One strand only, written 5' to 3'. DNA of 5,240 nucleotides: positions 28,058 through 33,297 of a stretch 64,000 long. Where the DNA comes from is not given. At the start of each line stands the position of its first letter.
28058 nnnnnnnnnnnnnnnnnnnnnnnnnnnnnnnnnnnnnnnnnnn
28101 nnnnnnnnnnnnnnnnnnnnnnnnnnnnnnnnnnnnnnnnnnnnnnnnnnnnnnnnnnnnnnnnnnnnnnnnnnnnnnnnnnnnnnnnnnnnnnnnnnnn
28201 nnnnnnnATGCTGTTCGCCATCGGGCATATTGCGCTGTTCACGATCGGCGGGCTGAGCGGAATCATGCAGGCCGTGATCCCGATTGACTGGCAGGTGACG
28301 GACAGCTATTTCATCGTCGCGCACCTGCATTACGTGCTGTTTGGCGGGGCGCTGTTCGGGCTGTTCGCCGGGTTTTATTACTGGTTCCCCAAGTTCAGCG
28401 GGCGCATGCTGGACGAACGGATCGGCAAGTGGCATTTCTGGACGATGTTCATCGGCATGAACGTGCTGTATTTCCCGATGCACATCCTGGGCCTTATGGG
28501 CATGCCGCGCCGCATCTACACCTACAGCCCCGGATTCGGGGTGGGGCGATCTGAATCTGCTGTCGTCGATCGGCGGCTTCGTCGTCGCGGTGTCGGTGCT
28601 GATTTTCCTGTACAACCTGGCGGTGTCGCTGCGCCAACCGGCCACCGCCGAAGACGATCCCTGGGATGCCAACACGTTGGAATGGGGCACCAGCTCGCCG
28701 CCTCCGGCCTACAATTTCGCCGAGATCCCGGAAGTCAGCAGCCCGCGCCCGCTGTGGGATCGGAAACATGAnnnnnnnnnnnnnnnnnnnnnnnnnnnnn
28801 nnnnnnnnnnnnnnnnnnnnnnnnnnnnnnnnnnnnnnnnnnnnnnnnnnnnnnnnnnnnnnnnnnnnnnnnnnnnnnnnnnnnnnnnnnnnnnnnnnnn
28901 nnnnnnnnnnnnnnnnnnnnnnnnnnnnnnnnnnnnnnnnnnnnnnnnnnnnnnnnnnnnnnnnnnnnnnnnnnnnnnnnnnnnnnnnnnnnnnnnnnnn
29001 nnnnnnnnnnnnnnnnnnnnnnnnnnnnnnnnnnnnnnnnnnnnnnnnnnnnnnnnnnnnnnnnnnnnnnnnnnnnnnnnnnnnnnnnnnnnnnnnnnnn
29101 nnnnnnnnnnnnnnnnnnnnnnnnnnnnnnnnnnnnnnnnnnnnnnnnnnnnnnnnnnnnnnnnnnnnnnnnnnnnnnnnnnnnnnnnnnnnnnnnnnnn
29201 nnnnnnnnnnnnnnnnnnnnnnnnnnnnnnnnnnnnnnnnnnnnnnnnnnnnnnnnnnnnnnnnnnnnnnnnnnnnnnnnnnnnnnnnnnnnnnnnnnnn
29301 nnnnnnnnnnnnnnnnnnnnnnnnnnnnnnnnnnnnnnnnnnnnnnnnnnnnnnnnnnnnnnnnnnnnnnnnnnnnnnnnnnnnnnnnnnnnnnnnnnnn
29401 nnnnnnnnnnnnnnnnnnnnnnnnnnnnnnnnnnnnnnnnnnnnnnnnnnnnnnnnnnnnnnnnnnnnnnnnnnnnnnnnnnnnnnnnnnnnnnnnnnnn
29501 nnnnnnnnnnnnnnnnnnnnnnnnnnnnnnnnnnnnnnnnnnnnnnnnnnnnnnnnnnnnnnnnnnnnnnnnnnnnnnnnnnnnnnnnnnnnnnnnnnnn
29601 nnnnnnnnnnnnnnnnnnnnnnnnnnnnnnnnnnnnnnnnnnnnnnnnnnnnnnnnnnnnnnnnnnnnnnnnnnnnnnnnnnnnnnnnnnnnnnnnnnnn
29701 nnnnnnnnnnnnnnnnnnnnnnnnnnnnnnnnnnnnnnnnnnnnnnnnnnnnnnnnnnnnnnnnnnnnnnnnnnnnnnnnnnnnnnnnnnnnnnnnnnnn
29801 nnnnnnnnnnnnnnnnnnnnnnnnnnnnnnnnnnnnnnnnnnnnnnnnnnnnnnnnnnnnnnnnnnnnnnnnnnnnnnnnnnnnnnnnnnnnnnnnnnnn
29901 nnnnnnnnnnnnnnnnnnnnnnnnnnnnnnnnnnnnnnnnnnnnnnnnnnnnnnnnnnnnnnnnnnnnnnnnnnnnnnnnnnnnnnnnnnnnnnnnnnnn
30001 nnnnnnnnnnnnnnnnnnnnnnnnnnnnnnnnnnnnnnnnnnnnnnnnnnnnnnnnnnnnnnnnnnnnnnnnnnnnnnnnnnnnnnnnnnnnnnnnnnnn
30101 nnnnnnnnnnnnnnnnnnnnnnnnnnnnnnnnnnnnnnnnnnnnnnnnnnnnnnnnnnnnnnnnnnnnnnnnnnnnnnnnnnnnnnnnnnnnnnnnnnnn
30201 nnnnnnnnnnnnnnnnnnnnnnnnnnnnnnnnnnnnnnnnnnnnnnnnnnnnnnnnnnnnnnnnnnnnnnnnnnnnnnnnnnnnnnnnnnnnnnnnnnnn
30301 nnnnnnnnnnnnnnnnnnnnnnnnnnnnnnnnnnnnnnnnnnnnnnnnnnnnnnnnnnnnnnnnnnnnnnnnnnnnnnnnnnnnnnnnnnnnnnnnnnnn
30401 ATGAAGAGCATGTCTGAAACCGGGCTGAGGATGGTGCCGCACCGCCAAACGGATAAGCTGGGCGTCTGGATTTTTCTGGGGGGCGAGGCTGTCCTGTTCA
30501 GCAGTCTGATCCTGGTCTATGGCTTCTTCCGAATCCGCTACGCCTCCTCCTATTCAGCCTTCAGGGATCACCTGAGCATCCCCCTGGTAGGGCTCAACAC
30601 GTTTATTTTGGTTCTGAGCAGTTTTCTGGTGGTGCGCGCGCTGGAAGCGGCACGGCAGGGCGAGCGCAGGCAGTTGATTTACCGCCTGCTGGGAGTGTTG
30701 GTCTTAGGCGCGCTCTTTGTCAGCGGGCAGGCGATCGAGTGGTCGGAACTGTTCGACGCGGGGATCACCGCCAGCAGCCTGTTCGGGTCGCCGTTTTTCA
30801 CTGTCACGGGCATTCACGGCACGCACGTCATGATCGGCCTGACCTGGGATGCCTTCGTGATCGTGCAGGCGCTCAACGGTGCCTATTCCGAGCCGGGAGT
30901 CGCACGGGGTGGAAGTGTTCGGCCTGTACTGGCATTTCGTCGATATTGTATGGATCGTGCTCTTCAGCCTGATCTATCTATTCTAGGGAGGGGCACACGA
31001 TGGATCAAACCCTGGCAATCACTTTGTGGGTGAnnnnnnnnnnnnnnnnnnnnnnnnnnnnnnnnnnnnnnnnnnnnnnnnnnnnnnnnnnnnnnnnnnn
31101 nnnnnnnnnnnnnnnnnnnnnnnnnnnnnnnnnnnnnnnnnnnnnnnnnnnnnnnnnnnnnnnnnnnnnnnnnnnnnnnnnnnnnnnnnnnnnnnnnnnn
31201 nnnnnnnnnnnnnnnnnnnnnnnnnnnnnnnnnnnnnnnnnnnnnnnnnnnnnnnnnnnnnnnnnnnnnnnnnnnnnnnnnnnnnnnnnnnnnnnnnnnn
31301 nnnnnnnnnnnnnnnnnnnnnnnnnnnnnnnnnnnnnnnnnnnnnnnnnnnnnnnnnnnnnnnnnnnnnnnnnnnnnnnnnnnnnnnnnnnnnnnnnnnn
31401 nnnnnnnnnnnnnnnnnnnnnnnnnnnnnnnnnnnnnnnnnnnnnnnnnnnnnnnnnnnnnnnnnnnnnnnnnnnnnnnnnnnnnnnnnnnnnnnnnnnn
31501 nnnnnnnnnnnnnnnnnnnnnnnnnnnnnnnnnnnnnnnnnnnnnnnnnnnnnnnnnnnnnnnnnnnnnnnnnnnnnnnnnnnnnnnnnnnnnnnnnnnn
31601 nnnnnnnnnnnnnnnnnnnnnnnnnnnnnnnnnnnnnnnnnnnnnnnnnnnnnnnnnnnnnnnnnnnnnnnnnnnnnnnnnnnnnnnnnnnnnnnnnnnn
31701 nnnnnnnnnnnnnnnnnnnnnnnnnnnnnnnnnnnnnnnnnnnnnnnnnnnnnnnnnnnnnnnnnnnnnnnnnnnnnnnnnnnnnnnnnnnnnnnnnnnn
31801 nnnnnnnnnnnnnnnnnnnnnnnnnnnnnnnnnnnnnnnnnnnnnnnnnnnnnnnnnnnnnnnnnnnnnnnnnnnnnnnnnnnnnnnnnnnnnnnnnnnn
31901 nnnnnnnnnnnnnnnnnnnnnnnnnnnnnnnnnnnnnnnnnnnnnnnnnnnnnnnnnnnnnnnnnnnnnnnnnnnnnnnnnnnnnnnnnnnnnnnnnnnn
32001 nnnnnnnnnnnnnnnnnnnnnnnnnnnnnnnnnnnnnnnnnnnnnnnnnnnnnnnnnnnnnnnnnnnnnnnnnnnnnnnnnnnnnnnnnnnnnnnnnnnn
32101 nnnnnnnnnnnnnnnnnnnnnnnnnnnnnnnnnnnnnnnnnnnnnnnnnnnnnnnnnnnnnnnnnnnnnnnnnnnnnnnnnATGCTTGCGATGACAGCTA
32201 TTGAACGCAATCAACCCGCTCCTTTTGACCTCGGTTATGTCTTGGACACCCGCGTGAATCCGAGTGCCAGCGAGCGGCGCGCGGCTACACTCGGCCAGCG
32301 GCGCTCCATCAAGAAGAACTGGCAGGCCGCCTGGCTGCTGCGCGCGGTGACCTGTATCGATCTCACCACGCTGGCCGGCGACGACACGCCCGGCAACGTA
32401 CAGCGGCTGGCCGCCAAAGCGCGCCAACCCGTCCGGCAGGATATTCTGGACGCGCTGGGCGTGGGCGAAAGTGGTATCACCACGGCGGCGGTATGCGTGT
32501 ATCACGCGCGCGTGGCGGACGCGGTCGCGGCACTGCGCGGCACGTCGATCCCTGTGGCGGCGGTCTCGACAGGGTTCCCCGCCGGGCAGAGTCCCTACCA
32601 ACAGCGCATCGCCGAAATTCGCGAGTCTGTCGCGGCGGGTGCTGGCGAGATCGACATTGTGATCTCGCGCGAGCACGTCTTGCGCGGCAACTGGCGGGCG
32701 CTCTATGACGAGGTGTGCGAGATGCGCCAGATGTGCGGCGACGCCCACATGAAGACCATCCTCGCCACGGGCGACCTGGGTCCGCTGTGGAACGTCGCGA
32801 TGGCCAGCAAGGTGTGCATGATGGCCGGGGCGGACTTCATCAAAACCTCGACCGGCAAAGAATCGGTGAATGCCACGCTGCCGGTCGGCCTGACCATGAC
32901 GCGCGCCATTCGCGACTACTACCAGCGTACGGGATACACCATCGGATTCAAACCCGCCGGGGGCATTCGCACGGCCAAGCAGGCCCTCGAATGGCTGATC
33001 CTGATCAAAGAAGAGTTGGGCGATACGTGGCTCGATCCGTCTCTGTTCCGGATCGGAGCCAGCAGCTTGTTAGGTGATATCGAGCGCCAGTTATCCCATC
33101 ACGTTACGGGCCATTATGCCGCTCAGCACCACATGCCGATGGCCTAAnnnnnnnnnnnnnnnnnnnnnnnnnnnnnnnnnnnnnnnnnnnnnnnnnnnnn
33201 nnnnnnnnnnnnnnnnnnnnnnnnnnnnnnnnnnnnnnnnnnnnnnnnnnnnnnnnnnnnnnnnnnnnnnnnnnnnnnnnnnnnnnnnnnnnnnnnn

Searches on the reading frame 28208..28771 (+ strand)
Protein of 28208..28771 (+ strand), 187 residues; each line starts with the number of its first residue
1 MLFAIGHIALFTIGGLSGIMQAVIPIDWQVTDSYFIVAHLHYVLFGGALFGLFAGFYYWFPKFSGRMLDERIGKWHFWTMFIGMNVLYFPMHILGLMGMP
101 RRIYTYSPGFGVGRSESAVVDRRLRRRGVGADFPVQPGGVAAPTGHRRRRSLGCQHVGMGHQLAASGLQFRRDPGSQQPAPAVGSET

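Call 80: search_protein_families(library=pfam, proteins=[window:28208-28771:+], max_evalue=0.001)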
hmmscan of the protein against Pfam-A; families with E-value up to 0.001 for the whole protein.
window:28208-28771:+ (187 aa): 1 family
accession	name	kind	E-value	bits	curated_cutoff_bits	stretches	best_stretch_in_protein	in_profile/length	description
PF00115.25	COX1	-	2.8e-44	152.1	34.8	1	1-108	308-415/436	Cytochrome C and Quinol oxidase polypeptide I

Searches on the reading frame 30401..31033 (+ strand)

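Call 9: search_protein_families(library=pfam, proteins=[window:30401-31033:+], max_evalue=0.001)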
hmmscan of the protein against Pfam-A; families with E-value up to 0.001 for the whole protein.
window:30401-31033:+ (210 aa): 1 family
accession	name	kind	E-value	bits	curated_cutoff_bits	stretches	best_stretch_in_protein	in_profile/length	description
PF00510.24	COX3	-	4.8e-11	43.5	23.8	1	56-155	122-217/258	Cytochrome c oxidase subunit III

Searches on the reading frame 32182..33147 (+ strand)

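Call 9: search_protein_families(library=pfam, proteins=[window:32182-33147:+], max_evalue=0.001)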
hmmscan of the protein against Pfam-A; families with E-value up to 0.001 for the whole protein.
window:32182-33147:+ (321 aa): 1 family
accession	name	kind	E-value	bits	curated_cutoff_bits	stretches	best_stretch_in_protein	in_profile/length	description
PF01791.15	DeoC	-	8.4e-19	68.5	23.8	1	57-269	4-205/229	DeoC/LacD family aldolase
